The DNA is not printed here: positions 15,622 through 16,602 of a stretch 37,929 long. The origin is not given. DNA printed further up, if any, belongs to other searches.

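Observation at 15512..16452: Small serine recombinase in the terS slot, preceded by an inverted-repeat-bracketed 204-bp segment (possible invertible switch or res-like site)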

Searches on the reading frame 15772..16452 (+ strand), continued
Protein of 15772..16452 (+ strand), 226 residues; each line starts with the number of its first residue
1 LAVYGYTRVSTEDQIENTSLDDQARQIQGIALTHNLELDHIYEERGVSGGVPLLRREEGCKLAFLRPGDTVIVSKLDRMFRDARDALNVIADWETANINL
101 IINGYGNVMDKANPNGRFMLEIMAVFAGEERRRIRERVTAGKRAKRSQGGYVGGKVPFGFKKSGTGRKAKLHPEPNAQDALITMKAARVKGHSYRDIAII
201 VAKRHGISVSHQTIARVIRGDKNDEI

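Call 24: find_encoding_contigs(protein=P0080, flank=5000, max_places=2)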
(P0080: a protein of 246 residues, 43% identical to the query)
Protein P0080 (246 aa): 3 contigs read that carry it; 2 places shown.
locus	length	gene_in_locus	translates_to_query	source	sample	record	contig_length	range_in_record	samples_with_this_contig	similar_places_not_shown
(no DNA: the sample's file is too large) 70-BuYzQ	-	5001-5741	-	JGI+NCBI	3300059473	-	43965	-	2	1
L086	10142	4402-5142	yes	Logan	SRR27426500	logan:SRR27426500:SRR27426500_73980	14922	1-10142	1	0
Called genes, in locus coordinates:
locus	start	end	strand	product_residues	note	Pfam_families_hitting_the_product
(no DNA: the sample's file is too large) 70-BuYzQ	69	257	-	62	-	-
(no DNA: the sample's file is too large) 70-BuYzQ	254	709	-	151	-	-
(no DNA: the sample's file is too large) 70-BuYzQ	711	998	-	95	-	-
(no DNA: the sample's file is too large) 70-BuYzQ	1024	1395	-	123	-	PF23790:Kyano_Gp96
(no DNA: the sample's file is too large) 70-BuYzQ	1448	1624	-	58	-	-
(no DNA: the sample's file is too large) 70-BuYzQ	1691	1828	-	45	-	-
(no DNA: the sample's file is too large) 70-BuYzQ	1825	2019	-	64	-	-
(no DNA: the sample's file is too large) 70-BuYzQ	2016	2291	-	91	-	-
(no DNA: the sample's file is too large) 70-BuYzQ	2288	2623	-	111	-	-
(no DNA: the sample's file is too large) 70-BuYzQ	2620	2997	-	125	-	-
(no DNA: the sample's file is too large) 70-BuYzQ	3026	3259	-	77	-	-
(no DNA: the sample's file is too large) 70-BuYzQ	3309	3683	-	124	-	-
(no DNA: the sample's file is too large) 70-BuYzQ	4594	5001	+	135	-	-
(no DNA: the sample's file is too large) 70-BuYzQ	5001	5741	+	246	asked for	PF00239:Resolvase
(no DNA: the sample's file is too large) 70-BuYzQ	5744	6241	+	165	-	-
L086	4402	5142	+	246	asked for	PF00239:Resolvase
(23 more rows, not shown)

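Call 25: find_encoding_contigs(protein=P0113, flank=10000, max_places=2)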
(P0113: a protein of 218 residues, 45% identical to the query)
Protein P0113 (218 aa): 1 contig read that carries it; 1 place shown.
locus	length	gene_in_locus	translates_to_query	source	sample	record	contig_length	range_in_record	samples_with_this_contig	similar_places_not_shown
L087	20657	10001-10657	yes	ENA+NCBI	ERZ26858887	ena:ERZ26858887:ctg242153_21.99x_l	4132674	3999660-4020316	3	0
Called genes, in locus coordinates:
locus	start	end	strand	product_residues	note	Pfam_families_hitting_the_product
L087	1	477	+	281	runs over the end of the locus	PF00528:BPD_transp_1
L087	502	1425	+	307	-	PF03069:FmdA_AmdA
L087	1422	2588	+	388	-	PF01425:Amidase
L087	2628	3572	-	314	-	PF00532:Peripla_BP_1 (weak), PF13407:Peripla_BP_4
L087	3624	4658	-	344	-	PF02653:BPD_transp_2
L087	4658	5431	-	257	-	PF00005:ABC_tran, PF02463:SMC_N (faint), PF13304:AAA_21 (faint)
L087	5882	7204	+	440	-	PF20172:DUF6538, PF00589:Phage_integrase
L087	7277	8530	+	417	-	PF07508:Recombinase (faint)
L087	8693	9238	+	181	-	-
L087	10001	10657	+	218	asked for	PF00239:Resolvase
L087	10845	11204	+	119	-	-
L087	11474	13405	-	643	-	-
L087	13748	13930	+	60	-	-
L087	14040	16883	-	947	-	-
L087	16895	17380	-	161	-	-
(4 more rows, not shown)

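Call 26: find_encoding_contigs(protein=P0104, flank=10000, max_places=2)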
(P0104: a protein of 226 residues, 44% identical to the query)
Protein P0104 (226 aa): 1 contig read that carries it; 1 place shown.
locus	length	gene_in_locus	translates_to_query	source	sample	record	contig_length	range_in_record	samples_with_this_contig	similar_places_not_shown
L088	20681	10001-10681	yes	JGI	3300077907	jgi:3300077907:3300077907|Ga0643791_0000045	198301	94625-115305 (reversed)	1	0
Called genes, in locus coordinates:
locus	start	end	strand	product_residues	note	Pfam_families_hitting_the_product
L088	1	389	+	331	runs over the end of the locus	PF00574:CLP_protease (weak)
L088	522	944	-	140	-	-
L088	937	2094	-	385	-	PF06114:Peptidase_M78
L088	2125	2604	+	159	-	-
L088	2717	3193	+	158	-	-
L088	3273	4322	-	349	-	PF01068:DNA_ligase_A_M, PF09414:RNA_ligase, PF04679:DNA_ligase_A_C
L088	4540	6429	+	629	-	PF07693:KAP_NTPase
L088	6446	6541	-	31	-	-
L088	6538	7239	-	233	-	PF02586:SRAP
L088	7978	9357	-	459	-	-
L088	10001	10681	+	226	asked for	PF00239:Resolvase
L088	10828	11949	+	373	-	PF00589:Phage_integrase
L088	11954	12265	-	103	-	-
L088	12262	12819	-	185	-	-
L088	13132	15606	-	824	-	PF09250:Prim-Pol (weak), PF08707:PriCT_2, PF13481:AAA_25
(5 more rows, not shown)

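Call 27: find_encoding_contigs(protein=P0101, flank=10000, max_places=2)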
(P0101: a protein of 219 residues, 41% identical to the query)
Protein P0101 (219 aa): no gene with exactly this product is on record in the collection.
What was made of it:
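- Tried and rejected: P0101 could not be looked up (call 27).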

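Call 34: find_related_loci(query=P0061, collection=viral_contigs, flank=4500)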
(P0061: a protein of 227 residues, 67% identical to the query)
Query P0061 (227 aa) in viral_contigs; peptide patterns used: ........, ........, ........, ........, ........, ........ (x = any residue, [..] = any of these).
9 stretches matched a pattern; 1 encode a relative of the query (tblastn E <= 1e-3); 1 distinct loci.
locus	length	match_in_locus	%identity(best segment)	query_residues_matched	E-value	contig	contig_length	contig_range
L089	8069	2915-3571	89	3-221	3e-134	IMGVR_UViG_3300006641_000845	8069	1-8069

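Call 35: find_related_loci(query=P0065, collection=viral_contigs, flank=4500)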
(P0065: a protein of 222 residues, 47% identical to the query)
Query P0065 (222 aa) in viral_contigs; peptide patterns used: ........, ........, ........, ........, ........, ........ (x = any residue, [..] = any of these).
131 stretches matched a pattern; 121 encode a relative of the query (tblastn E <= 1e-3); the best 80 are kept; 80 distinct loci.
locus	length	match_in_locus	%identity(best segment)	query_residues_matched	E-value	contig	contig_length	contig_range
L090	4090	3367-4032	100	1-222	3e-151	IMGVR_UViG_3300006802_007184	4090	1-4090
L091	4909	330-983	77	1-218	3e-110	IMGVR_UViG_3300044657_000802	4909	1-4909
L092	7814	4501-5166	72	1-222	1e-105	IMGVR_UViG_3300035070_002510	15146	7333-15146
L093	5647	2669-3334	72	1-222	1e-105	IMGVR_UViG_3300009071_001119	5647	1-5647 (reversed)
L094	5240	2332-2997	72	1-222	3e-104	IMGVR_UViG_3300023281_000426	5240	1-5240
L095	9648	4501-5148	50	1-215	2e-62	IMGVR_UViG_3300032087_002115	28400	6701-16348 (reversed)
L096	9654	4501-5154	51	1-217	1e-61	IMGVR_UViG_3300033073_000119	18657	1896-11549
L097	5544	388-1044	49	1-218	4e-61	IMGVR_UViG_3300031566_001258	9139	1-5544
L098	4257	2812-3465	49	1-217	8e-61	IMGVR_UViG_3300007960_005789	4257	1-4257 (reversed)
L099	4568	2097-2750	50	1-217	9e-61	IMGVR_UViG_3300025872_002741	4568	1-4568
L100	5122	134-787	49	1-217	1e-60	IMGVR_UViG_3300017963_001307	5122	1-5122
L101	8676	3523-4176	50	1-217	2e-60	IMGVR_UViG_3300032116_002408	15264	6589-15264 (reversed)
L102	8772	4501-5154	49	1-217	2e-60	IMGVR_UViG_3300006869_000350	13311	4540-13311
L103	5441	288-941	49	1-217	2e-60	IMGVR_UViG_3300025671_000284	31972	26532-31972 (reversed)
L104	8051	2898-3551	49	1-217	2e-60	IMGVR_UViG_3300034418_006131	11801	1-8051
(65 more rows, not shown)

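Call 44: search_dna_similar(query=window:15772-16452:+, collection=phages, mode=protein, max_rows=30, max_evalue=1e-15)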
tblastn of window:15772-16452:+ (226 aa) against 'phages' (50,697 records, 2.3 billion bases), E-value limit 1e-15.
Records with a match: 2; places in all: 2; records where one place covers at least 80% of the query: 1.
Best place of each record, by identity: <60% 2.
By first word of the organism name: Caudoviricetes 1; Acetoanaerobium 1.
By host as written in the record: - 1; Acetoanaerobium noterae DSL2 1.
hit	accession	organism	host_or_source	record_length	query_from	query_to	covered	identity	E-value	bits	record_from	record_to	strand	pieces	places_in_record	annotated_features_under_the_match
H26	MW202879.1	Caudoviricetes sp.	Manatee Spring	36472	1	222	98%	44.1%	6e-53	188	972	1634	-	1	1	gamma delta resolvase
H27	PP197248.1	Acetoanaerobium phage ANDSL2_ph1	Acetoanaerobium noterae DSL2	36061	6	160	69%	36.1%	3e-21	97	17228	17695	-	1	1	integrase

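Call 62: predict_structure(alignment_id=A2)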
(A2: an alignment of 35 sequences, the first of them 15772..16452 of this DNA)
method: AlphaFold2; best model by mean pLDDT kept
length: 226 residues; sequences in the alignment: 35
mean_pLDDT: 90.2   pTM: 0.64
mean pLDDT of the five models: 90.2, 90.0, 88.2, 87.2, 85.0
residues with pLDDT >= 90: 152; 70-90: 68; 50-70: 2; < 50: 4
segments of 3 or more residues with pLDDT < 50: 223-226
pLDDT, mean of each block of 10 residues (from residue 1): 95 81 96 97 93 94 96 94 92 96 95 93 87 82 81 84 85 92 95 97 95 89 50
secondary structure, 60 per line:
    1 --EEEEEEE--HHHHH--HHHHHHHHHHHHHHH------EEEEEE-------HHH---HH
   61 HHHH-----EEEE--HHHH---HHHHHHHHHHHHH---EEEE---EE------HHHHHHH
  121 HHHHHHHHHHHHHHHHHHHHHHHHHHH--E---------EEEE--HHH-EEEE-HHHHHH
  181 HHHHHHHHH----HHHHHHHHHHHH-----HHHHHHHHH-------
elements in order: E3-9 H12-16 H19-33 E40-45 H59-64 E70-73 H76-79 H83-95 E99-102 H114-147 E160-163 E170-173 H175-189 H194-205 H211-219
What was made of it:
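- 15772..16452 (+): Small serine recombinase, 226 aa. TTG start, with GGGAG 7 nt upstream. Resolvase catalytic domain, long helix E, then a beta-hairpin and a three-helix DNA-binding domain. AlphaFold2 pLDDT 90 (call 62).
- On Serine recombinase, resolvase/invertase type (PF00239): AlphaFold2 model with pLDDT 90: helix 114-147, beta-hairpin 160-173, helices 175-189, 194-205 and 211-219 (call 62).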
